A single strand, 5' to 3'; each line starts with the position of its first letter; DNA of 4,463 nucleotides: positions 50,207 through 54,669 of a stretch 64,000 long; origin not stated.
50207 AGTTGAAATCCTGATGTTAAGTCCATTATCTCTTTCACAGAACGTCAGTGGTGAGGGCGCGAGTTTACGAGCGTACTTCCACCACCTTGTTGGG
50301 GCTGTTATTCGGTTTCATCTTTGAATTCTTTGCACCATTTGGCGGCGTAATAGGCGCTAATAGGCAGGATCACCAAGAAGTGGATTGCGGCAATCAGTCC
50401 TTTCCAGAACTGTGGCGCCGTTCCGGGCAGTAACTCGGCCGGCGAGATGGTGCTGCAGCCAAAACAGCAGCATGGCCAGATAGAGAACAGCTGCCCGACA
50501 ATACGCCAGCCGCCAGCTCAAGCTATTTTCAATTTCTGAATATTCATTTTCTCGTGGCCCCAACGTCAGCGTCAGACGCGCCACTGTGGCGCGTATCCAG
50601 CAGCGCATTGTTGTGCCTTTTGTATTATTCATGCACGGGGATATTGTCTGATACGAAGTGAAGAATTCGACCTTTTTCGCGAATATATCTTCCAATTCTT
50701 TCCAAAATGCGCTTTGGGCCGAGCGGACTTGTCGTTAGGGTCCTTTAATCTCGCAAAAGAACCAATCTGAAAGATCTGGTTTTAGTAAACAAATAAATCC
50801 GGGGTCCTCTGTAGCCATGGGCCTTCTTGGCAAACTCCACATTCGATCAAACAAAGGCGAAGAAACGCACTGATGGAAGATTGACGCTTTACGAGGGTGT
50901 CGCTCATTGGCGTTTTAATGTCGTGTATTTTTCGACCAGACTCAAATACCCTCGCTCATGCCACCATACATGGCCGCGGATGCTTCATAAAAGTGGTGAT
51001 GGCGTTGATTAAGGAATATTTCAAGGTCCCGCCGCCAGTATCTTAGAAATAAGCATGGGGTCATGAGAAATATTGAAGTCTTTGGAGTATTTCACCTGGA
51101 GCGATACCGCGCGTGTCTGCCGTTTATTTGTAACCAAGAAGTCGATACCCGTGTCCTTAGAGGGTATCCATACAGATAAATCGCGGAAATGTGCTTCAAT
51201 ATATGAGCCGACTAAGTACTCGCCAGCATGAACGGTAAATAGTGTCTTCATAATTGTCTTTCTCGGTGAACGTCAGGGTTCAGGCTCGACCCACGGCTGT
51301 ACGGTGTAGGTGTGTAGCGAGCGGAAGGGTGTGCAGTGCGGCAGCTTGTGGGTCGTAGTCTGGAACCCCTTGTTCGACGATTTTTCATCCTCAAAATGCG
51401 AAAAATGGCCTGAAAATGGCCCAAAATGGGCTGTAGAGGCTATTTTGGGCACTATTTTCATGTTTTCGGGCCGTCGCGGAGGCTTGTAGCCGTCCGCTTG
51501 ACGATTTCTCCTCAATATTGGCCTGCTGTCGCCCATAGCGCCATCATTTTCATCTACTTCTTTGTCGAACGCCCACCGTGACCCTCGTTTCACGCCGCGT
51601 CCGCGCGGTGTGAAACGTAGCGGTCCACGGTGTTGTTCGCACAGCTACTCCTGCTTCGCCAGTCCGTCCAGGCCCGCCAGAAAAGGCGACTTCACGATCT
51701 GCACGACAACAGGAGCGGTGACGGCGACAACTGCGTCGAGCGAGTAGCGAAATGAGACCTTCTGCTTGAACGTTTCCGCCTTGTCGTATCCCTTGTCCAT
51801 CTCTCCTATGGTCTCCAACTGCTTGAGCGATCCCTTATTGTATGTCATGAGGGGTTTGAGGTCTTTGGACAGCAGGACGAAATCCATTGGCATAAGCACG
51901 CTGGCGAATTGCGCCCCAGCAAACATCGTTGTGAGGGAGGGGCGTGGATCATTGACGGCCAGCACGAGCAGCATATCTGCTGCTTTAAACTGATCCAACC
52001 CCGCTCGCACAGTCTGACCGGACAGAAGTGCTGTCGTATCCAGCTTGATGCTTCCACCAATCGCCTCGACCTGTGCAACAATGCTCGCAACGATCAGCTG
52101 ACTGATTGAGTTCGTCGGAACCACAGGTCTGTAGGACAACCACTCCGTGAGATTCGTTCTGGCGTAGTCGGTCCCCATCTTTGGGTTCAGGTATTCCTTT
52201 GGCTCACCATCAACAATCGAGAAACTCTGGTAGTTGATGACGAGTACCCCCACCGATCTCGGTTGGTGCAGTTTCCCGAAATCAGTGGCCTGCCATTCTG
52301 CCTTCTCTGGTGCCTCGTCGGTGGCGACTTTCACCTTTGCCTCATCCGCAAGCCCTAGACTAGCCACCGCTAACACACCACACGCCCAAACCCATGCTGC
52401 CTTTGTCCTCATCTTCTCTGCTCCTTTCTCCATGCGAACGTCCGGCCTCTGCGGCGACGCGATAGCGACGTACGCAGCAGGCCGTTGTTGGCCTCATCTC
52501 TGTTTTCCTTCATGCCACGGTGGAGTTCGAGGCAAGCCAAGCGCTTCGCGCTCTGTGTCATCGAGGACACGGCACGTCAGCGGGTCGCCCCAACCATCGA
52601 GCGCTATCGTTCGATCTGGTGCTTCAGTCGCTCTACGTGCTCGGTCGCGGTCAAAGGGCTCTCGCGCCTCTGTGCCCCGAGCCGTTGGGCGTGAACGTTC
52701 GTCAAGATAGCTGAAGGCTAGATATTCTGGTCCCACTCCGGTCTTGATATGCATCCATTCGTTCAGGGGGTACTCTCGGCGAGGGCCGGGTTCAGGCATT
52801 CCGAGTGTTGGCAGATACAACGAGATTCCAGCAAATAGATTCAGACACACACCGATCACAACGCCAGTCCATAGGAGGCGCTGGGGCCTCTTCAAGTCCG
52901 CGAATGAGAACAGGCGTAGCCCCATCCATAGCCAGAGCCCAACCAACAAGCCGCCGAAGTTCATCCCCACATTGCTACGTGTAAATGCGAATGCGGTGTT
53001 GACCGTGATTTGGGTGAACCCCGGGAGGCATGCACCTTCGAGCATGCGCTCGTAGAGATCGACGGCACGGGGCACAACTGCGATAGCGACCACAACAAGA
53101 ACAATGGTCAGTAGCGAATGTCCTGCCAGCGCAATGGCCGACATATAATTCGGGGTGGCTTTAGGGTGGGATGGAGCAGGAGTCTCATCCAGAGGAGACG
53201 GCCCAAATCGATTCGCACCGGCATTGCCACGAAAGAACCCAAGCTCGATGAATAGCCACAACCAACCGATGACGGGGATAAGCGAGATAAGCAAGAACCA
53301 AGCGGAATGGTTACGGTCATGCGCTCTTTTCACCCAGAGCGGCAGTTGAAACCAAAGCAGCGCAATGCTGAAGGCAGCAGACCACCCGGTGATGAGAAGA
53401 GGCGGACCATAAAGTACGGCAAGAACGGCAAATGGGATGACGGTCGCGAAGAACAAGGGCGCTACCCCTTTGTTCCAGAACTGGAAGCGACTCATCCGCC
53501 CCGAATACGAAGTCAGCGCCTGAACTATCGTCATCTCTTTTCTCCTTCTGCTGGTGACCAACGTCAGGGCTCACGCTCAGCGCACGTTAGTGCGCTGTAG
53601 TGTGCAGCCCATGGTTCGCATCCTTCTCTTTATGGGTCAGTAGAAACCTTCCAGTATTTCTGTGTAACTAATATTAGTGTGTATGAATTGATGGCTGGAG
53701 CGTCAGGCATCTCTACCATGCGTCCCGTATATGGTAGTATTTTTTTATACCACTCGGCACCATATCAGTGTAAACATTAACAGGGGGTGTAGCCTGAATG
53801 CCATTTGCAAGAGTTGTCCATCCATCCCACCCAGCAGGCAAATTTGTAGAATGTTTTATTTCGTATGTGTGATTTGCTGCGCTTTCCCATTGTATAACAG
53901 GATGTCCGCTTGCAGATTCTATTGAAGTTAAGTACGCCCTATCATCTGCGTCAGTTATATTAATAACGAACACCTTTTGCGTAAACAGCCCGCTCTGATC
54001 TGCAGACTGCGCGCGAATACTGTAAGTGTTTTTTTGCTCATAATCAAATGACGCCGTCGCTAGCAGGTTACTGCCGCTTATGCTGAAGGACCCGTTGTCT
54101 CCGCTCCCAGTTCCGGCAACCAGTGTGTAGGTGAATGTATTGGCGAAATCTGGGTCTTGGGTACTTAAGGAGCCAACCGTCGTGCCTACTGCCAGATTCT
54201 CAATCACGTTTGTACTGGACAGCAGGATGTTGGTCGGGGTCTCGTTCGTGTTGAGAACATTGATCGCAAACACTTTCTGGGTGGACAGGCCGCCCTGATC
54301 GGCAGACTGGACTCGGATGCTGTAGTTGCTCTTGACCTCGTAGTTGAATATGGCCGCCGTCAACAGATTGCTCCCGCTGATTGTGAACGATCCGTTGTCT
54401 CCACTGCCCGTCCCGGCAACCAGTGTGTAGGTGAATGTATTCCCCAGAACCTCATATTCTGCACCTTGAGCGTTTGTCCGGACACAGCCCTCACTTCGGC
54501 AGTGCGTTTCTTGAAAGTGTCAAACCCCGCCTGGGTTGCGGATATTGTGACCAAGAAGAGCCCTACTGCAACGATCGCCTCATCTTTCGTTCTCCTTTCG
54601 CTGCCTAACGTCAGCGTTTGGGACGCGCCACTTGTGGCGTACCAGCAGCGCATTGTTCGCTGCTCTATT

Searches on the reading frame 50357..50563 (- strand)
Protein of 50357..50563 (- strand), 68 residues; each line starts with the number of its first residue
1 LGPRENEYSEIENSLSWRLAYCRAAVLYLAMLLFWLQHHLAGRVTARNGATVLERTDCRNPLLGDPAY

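Call 52: search_protein_families(library=pfam, proteins=[window:50357-50563:-], max_evalue=0.1)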
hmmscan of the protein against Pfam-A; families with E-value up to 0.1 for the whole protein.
window:50357-50563:- (68 aa): 1 family
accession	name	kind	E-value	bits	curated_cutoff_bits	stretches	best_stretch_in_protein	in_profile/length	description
PF12428.13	DUF3675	-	0.025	15.6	24.3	1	5-41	49-84/119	Protein of unknown function (DUF3675)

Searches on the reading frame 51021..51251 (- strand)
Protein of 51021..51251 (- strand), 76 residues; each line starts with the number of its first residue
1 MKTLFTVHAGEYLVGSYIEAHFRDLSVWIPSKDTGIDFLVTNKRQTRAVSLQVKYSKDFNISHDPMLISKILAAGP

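Call 51: search_protein_families(library=padloc, proteins=[window:51021-51251:-], max_evalue=0.01)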
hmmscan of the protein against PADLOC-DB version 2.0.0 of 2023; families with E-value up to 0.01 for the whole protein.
window:51021-51251:- (76 aa): 0 families

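Call 52: search_protein_families(library=pfam, proteins=[window:51021-51251:-], max_evalue=0.1)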
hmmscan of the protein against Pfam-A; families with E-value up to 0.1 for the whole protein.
window:51021-51251:- (76 aa): 2 families
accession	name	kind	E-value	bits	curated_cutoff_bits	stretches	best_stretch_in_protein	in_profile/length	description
PF13156.12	Mrr_cat_2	-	0.0028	18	22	1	29-63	25-60/127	Restriction endonuclease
PF14280.11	DUF4365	-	0.0082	16.6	24.3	1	17-62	7-61/139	Domain of unknown function (DUF4365)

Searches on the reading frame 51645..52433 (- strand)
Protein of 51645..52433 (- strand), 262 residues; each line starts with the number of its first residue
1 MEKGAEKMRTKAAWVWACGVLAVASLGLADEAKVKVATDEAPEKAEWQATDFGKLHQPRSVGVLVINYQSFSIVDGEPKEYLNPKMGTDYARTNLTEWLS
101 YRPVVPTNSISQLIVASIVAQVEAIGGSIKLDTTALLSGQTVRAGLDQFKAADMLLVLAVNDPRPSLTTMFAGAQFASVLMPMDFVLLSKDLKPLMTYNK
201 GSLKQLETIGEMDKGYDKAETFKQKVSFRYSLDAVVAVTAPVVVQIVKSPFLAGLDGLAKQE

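Call 4: search_protein_families(library=pfam, proteins=[window:51645-52433:-], max_evalue=0.01)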
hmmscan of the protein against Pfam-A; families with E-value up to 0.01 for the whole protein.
window:51645-52433:- (262 aa): 0 families

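Call 5: search_protein_families(library=ncbifam, proteins=[window:51645-52433:-], max_evalue=0.01)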
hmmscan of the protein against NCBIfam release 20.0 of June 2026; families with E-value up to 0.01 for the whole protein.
window:51645-52433:- (262 aa): 0 families

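Call 51: search_protein_families(library=padloc, proteins=[window:51645-52433:-], max_evalue=0.01)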
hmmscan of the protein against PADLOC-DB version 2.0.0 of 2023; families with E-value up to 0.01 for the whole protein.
window:51645-52433:- (262 aa): 0 families

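Call 75: find_homologous_proteins(query=window:51645-52433:-, max_evalue=0.001)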
Query window:51645-52433:- (262 aa): 3 proteins with E <= 0.001 among 4856 candidates.
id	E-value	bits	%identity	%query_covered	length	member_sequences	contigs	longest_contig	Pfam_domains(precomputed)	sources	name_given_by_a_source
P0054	6.3e-161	551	100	97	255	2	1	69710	-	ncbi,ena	-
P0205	3.1e-111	389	72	97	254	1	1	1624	-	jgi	jgi:hypothetical protein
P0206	2.4e-54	202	54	67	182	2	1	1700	-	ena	-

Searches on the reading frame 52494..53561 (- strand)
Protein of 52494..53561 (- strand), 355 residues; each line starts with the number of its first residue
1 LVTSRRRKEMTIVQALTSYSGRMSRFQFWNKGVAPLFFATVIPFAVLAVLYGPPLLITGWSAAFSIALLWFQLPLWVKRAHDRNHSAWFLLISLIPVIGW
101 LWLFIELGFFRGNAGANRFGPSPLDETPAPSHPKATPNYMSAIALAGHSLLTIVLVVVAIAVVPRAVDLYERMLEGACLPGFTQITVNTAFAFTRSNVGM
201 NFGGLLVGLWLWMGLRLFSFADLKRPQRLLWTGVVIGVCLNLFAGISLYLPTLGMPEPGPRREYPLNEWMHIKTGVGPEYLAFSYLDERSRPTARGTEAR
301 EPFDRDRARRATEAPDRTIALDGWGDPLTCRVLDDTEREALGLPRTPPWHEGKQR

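Call 4: search_protein_families(library=pfam, proteins=[window:52494-53561:-], max_evalue=0.01)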
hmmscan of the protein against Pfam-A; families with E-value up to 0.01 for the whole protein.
window:52494-53561:- (355 aa): 2 families
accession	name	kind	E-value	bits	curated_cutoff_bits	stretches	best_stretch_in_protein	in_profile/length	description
PF05656.20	DUF805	-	1.1e-19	71.4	25.7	1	18-121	3-111/111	Protein of unknown function (DUF805)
PF19779.4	DUF6264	-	0.00068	20.3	31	1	126-256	50-178/183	Family of unknown function (DUF6264)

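Call 5: search_protein_families(library=ncbifam, proteins=[window:52494-53561:-], max_evalue=0.01)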
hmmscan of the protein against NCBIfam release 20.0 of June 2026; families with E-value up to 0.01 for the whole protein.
window:52494-53561:- (355 aa): 0 families

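Call 51: search_protein_families(library=padloc, proteins=[window:52494-53561:-], max_evalue=0.01)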
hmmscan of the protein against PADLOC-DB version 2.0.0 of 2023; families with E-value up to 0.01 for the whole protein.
window:52494-53561:- (355 aa): 0 families

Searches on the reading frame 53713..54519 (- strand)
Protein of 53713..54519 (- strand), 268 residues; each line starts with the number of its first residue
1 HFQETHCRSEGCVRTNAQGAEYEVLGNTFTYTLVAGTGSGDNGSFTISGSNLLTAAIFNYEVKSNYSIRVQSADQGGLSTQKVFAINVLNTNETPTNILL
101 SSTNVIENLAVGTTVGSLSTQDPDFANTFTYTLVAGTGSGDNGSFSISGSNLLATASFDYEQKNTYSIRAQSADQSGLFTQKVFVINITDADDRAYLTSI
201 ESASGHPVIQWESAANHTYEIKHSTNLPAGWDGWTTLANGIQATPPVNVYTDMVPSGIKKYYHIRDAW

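Call 4: search_protein_families(library=pfam, proteins=[window:53713-54363:-], max_evalue=0.01)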
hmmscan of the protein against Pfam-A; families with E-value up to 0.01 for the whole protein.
window:53713-54363:- (216 aa): 1 family
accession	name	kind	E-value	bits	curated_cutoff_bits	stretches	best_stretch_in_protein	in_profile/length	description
PF00028.23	Cadherin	-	1.6e-08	35.3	28.8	1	51-136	3-92/93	Cadherin domain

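Call 5: search_protein_families(library=ncbifam, proteins=[window:53713-54363:-], max_evalue=0.01)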
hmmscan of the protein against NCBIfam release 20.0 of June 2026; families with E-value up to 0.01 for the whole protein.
window:53713-54363:- (216 aa): 0 families

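Call 51: search_protein_families(library=padloc, proteins=[window:53713-54519:-], max_evalue=0.01)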
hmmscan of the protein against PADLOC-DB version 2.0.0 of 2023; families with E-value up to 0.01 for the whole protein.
window:53713-54519:- (268 aa): 0 families

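Call 52: search_protein_families(library=pfam, proteins=[window:53713-54519:-], max_evalue=0.1)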
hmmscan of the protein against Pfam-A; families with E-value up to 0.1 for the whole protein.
window:53713-54519:- (268 aa): 3 families
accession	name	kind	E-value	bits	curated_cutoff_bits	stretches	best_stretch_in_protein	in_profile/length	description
PF00028.23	Cadherin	-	5.8e-10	39.9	28.8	1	103-188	3-92/93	Cadherin domain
PF08329.16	ChitinaseA_N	-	0.03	14.4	21.2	0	152-193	71-112/133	Chitinase A, N-terminal domain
PF04245.18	NA37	-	0.045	13.6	24.6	0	145-209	108-179/325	37-kD nucleoid-associated bacterial protein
